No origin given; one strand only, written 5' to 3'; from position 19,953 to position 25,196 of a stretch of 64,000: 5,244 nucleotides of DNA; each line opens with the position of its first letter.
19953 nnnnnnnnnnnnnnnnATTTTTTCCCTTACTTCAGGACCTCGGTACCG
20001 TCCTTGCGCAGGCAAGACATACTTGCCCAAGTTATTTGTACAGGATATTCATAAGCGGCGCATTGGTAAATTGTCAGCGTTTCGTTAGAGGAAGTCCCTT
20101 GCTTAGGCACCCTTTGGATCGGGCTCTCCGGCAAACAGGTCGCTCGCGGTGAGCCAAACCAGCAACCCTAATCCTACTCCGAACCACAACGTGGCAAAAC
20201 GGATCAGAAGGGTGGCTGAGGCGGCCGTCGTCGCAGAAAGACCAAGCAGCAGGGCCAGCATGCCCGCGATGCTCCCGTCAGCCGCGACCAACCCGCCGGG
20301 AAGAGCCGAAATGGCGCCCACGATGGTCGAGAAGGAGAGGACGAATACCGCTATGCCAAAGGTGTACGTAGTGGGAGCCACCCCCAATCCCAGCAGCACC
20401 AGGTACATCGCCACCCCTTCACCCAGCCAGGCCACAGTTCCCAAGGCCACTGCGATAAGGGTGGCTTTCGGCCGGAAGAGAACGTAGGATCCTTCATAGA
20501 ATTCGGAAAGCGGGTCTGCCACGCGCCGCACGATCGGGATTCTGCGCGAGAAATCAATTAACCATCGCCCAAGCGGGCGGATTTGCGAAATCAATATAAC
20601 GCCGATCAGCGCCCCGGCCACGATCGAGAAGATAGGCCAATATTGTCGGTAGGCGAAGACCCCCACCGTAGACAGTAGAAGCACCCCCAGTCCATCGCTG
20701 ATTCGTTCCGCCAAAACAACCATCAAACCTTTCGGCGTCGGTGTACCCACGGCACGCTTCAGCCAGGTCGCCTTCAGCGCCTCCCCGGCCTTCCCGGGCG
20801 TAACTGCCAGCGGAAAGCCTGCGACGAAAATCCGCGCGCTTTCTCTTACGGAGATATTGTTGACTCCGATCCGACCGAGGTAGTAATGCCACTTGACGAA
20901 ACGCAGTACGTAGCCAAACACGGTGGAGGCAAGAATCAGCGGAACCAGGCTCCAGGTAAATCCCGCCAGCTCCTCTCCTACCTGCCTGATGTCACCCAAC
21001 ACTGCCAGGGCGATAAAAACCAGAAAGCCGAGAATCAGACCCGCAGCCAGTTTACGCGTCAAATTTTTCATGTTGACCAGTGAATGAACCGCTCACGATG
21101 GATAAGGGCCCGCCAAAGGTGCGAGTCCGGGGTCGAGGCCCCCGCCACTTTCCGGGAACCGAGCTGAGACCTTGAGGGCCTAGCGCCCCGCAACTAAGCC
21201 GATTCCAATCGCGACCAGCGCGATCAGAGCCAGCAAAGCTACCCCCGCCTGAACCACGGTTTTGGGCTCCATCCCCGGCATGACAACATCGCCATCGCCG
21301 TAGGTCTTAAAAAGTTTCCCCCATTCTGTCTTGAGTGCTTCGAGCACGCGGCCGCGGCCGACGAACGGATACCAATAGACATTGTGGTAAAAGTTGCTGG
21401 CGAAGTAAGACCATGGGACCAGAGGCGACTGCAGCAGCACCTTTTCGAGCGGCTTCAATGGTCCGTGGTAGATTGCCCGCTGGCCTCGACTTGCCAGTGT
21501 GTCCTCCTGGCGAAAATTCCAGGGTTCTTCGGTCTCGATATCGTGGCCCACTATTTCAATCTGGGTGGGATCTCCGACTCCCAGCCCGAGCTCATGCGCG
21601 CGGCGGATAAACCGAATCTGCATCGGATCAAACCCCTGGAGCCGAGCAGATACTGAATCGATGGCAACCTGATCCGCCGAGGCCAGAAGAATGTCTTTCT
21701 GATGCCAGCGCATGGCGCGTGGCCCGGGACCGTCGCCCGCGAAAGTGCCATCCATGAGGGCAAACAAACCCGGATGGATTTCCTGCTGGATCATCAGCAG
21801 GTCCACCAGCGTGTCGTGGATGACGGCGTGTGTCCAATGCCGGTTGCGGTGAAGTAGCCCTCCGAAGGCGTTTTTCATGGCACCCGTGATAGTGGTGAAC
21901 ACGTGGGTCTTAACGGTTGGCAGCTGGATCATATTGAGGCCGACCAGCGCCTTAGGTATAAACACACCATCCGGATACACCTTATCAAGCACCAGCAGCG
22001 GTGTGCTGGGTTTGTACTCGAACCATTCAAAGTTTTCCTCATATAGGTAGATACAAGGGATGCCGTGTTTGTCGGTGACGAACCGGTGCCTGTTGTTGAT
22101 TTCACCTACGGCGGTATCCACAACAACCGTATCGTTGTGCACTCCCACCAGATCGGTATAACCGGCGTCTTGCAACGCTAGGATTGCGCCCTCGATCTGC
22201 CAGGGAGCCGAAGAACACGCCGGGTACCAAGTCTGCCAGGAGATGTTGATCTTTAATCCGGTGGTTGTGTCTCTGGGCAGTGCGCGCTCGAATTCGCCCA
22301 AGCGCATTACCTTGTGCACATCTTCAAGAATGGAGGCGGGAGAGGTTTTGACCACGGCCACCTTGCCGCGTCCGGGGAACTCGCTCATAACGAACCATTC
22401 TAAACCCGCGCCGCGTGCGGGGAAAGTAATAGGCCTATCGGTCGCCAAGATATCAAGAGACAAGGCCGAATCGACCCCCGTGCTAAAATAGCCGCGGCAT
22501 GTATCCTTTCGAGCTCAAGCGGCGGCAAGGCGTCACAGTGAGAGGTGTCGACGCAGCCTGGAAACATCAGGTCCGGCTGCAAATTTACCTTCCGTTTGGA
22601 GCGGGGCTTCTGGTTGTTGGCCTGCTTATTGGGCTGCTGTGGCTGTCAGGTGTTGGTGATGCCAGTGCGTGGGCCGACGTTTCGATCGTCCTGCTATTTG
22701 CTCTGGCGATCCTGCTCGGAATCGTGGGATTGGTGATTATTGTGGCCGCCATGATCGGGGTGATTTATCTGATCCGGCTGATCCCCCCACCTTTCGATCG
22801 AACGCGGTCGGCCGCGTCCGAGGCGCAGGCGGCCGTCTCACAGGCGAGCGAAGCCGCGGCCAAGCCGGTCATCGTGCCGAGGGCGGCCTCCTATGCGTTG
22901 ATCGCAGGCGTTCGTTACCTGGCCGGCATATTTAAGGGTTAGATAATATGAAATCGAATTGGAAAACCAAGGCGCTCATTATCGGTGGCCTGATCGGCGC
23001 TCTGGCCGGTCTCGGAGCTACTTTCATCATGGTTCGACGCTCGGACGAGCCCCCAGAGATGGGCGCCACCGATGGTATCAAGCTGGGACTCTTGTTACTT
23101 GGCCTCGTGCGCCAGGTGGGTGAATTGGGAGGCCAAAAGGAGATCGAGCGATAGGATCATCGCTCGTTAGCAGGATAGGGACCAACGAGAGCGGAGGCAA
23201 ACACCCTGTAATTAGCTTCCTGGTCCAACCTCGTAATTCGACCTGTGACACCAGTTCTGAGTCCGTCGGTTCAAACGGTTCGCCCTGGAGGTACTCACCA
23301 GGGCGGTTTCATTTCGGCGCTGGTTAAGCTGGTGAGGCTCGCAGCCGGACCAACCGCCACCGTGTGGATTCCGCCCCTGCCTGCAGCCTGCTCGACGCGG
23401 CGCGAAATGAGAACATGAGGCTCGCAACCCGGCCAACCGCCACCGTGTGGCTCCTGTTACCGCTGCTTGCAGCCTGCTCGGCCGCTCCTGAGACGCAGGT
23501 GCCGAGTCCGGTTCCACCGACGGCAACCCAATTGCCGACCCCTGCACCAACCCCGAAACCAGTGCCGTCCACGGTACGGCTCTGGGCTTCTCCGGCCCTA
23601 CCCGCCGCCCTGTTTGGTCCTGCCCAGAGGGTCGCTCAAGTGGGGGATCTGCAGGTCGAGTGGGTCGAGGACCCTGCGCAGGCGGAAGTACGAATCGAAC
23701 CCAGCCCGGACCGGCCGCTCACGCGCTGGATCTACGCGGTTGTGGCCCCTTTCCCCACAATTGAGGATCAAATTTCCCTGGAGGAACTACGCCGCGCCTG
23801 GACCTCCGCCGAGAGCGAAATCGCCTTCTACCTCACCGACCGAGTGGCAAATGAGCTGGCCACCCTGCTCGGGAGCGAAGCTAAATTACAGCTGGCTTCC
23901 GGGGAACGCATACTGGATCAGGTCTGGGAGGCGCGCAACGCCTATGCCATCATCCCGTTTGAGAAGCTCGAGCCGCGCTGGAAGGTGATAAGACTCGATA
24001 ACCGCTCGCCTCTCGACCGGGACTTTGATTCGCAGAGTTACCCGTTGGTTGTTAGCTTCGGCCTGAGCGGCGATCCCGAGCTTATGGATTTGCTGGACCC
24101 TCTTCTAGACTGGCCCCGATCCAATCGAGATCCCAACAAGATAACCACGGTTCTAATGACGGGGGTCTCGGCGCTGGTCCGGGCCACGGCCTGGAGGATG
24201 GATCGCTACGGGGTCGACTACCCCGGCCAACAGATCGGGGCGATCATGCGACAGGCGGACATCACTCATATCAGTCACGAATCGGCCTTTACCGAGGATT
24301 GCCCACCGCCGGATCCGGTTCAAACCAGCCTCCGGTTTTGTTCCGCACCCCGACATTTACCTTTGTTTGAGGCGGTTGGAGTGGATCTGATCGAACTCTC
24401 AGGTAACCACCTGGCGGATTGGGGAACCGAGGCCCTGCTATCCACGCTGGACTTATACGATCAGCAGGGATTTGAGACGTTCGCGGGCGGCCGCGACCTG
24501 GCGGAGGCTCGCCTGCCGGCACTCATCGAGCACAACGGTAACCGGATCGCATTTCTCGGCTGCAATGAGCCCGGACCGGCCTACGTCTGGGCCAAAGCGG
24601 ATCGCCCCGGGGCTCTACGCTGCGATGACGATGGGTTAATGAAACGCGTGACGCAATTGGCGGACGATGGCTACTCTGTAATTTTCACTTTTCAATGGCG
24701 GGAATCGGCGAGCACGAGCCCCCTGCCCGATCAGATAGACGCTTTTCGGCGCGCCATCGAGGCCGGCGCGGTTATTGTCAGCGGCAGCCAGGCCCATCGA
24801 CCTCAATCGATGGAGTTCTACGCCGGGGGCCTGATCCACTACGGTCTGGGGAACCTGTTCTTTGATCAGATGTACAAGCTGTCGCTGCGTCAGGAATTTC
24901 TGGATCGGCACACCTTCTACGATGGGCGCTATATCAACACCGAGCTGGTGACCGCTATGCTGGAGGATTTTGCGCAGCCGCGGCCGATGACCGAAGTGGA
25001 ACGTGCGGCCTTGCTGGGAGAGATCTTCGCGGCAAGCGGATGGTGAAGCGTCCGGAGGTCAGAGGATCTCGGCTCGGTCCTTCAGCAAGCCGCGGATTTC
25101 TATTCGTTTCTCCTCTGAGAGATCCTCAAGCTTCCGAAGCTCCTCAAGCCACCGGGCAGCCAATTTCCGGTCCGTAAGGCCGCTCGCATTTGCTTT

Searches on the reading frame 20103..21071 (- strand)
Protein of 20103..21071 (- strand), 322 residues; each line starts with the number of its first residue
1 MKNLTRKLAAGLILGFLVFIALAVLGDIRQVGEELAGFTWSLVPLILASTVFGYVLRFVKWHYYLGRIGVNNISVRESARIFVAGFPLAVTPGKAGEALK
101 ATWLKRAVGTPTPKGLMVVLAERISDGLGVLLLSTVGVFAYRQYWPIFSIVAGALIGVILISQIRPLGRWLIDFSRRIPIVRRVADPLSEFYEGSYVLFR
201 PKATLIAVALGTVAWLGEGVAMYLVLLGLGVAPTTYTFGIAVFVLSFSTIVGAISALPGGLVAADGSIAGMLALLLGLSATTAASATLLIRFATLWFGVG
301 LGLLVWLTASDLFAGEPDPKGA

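Call 49: search_protein_families(library=pfam, proteins=[window:20103-21071:-], max_evalue=0.00001)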
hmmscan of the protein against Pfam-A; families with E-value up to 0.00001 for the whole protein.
window:20103-21071:- (322 aa): 1 family
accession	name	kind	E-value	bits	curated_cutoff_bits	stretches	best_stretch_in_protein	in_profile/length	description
PF03706.18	LPG_synthase_TM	-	1.8e-38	133.2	33.4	1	13-302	2-302/302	Lysylphosphatidylglycerol synthase TM region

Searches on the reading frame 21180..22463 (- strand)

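Call 49: search_protein_families(library=pfam, proteins=[window:21180-22463:-], max_evalue=0.00001)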
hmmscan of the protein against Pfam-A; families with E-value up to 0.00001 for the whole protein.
window:21180-22463:- (427 aa): 1 family
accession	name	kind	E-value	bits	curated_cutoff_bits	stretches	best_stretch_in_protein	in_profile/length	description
PF04015.17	DUF362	-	3.8e-19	70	24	1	70-273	3-199/200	Domain of unknown function (DUF362)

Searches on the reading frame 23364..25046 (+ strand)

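Call 49: search_protein_families(library=pfam, proteins=[window:23364-25046:+], max_evalue=0.00001)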
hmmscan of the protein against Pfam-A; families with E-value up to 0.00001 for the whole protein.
window:23364-25046:+ (560 aa): 1 family
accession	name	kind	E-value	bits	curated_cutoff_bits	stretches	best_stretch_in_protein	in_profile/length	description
PF09587.15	PGA_cap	-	1.1e-39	136.9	27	1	272-502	11-255/255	Bacterial capsule synthesis protein PGA_cap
